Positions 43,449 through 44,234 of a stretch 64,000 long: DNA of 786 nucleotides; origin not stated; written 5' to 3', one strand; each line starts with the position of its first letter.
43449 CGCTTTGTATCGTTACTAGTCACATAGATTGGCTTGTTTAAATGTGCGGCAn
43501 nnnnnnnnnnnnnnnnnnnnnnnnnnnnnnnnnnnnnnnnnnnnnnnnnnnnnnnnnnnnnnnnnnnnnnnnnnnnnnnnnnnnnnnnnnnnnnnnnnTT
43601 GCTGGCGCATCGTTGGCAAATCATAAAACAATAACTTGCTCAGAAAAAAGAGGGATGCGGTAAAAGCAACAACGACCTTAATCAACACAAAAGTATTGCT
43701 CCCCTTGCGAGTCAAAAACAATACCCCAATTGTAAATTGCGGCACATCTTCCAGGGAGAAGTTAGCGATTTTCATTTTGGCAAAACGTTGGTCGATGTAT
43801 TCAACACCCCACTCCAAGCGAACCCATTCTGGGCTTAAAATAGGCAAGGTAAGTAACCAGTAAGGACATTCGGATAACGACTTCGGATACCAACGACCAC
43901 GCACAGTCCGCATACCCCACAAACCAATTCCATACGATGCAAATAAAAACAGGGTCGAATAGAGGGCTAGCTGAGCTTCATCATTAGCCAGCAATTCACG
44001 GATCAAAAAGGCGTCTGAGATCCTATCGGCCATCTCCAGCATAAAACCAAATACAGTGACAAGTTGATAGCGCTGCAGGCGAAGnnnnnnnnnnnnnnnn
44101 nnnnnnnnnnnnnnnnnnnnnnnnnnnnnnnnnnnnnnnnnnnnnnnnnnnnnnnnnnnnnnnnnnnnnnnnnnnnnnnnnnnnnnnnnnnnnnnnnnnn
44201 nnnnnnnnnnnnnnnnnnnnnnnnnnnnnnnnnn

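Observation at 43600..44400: Conserved C-terminal multi-helix domain (YWLL(T/F)(L/M)P(I/V)L(S/G)P(E/D)) shared by all four giants - candidate novel membrane/translocation module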

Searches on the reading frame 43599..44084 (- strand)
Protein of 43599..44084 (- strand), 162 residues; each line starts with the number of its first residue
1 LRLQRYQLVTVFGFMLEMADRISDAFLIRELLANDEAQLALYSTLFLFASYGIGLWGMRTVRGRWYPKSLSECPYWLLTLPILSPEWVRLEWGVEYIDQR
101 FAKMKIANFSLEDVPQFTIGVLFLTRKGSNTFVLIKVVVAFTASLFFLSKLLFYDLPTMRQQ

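Call 32: search_solved_structures(query=A2, max_evalue=10, show_alignments=3)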
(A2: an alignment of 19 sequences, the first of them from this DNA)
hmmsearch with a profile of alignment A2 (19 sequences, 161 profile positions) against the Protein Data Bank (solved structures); distinct sequences matched with E-value up to 10: 0.

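Call 33: search_protein_families(library=pfam, alignment_id=A2, max_evalue=10)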
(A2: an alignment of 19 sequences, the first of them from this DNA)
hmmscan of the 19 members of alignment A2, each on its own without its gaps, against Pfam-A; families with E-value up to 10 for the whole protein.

A. member 1, seq(162 aa): 0 families

B. families by the number of members that match (of 19 scanned): 9 families
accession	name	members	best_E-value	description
PF09815.14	XK-related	2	0.00077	XK-related protein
PF07694.17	5TM-5TMR_LYT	1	0.01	5TMR of 5TMR-LYT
PF05493.18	ATP_synt_H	1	0.083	ATP synthase subunit H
PF01034.25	Syndecan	1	0.084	Syndecan domain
PF00438.25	S-AdoMet_synt_N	1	0.16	S-adenosylmethionine synthetase, N-terminal domain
PF19588.4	SxtJ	1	0.22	Saxitoxin biosynthesis operon protein SxtJ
PF05915.17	TMEM_230_134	1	0.23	Transmembrane proteins 230/134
PF04689.18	S1FA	1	0.32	DNA binding protein S1FA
PF23858.1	DUF7220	1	1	Family of unknown function (DUF7220)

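Call 40: predict_structure(alignment_id=A2)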
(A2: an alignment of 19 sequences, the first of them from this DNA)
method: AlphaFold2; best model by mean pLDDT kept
length: 162 residues; sequences in the alignment: 19
mean_pLDDT: 89.4   pTM: 0.82
mean pLDDT of the five models: 89.4, 89.2, 88.3, 88.2, 88.3
residues with pLDDT >= 90: 108; 70-90: 46; 50-70: 8; < 50: 0
segments of 3 or more residues with pLDDT < 50: none
pLDDT, mean of each block of 10 residues (from residue 1): 72 92 95 97 97 93 91 92 91 80 90 94 94 92 89 79 58
secondary structure, 60 per line:
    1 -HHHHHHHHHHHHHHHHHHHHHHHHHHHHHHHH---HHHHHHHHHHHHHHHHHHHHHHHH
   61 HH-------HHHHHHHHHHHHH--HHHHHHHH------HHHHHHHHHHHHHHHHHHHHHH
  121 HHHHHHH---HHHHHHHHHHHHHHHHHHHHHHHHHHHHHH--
elements in order: H2-33 H37-62 H70-82 H85-92 H99-127 H131-160

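Call 43: find_homologous_proteins(query=A2, max_evalue=10)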
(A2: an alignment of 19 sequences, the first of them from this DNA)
Query A2 (19 sequences) (162 aa, profile of the alignment): 1 proteins with E <= 10 among 1713 candidates.
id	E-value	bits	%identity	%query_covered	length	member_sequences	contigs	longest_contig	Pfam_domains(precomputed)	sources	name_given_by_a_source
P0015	8.8e-47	177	30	90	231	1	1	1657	-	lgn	-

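Call 44: fold_search(model_id=the predicted structure, library=pdb)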
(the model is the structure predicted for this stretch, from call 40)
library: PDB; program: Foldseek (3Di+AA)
matches with E <= 10: 199; with E <= 0.001: 0
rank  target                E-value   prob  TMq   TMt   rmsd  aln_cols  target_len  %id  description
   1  7dce_X                1.1e-01  1.00  0.63  0.31   6.2       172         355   16  Cryo-EM structure of human XKR8-basigin complex bound to Fab fragment (released 2021-10-20)
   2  8xej_X                1.1e-01  1.00  0.65  0.31   6.1       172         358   16  Cryo-EM structure of human XKR8-basigin complex in lipid nanodisc (released 2024-02-28)
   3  4xni                  6.1e-01  0.21  0.26  0.12  15.1       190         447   13  X-ray structure of PepTst1 (released 2015-06-03)
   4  7p14_A                6.7e-01  0.97  0.58  0.31   7.3       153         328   13  Structure of full-length rXKR9 in complex with a sybody at 3.66A (released 2021-07-28)
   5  7p16_A                7.4e-01  0.94  0.59  0.33   7.3       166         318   15  Structure of caspase-3 cleaved rXKR9 in complex with a sybody at 4.3A (released 2021-07-28)
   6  5d58                  7.8e-01  0.20  0.26  0.12  14.9       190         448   14  In meso in situ serial X-ray crystallography structure of the PepTSt-Ala-Phe complex at 100 K (released 2016-01-13)
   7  6yof                  8.2e-01  0.20  0.26  0.12  15.4       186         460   16  Structure of PepTSt from COC IMISX setup collected by rotation serial crystallography on crystals prelocated by 2D X-ray (released 2020-11-04)
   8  6eia                  8.2e-01  0.18  0.25  0.11  14.9       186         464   13  PepTSt in complex with HEPES (100 mM) (released 2018-02-21)
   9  5oxo                  9.1e-01  0.18  0.26  0.12  15.0       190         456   14  PepTSt apo structure (released 2018-02-21)
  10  9u6h_N                9.5e-01  0.13  0.27  0.16  21.5       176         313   16  Cryo-EM structure of the Vo domain of V/A-ATPase in liposomes, state2 (released 2025-10-29)
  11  8tgn_B                1.1e+00  0.08  0.19  0.10  18.6       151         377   10  VMAT1 dimer with serotonin and reserpine (released 2024-03-20)
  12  4xnj                  1.2e+00  0.14  0.24  0.12  14.6       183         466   14  X-ray structure of PepTst2 (released 2015-06-03)
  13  5oxk                  1.2e+00  0.15  0.26  0.12  14.9       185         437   13  PepTSt in complex with dipeptide Ala-Gln (released 2018-02-21)
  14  6fmr                  1.3e+00  0.15  0.26  0.12  15.4       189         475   15  IMISX-EP of Se-PepTSt (released 2018-08-29)
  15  4d2d_A                1.3e+00  0.12  0.24  0.11  15.5       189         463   15  Structure of a tri peptide bound POT family peptide transporter (released 2014-06-25)
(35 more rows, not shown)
